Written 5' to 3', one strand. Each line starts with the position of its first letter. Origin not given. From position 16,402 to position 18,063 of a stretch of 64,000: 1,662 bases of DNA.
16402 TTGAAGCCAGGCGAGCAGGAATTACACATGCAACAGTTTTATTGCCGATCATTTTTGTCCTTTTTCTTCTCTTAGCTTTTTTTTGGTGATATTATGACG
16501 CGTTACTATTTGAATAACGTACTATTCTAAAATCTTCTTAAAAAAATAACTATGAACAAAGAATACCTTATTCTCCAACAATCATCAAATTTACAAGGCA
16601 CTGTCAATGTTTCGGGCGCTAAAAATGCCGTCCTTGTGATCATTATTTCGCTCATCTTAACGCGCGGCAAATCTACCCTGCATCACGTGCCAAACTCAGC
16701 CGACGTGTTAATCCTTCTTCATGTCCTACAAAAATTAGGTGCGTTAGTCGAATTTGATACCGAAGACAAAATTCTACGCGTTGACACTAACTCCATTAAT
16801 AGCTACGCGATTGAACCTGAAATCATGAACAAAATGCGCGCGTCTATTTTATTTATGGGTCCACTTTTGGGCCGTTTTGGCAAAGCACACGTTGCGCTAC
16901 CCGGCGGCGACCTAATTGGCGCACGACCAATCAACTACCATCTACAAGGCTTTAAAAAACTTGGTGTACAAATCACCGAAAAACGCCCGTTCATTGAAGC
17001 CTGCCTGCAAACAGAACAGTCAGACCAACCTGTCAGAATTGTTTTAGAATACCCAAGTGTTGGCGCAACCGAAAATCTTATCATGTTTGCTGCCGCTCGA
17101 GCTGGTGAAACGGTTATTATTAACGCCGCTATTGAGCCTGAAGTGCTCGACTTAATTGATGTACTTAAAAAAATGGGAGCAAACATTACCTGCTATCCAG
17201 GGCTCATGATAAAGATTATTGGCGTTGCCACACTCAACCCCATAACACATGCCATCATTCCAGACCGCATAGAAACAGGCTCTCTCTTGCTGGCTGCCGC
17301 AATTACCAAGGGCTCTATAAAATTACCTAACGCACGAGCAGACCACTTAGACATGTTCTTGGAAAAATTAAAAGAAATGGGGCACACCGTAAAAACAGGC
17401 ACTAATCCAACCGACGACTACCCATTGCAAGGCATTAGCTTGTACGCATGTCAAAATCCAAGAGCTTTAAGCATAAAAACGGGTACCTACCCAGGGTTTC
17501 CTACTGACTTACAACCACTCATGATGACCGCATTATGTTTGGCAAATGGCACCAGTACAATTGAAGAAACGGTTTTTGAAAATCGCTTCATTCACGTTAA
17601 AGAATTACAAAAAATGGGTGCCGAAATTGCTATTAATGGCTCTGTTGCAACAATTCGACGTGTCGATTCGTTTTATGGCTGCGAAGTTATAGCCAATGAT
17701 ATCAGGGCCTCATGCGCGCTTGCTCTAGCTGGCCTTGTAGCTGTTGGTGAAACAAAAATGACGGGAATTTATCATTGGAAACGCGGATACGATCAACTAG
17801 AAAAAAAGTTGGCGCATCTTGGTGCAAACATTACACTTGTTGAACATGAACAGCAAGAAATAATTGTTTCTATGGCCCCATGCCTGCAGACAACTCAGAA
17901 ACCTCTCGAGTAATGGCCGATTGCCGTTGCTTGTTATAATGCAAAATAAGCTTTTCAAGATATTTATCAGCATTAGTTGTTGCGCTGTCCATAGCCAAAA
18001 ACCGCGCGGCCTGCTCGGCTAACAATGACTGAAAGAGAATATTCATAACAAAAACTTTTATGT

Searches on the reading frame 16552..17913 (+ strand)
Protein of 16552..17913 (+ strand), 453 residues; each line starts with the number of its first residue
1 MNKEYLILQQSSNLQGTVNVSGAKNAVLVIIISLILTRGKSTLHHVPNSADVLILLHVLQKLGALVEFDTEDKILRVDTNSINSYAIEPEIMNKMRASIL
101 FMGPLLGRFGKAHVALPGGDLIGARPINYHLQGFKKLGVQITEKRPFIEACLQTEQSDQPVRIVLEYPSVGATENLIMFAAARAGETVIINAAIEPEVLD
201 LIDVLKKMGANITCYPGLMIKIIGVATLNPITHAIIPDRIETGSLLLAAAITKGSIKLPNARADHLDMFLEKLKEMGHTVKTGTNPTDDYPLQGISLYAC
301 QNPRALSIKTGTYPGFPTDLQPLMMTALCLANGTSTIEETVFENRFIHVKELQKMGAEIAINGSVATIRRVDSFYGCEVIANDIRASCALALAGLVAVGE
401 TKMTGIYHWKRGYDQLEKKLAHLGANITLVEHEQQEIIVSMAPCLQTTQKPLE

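Call 78: search_protein_families(library=pfam, proteins=[window:16552-17913:+], max_evalue=0.001)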
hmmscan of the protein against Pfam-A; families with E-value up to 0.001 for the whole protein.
window:16552-17913:+ (453 aa): 1 family
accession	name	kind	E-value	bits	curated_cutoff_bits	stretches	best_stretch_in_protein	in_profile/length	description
PF00275.25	EPSP_synthase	-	1.2e-89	301.4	22.8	1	9-420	2-417/417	EPSP synthase (3-phosphoshikimate 1-carboxyvinyltransferase)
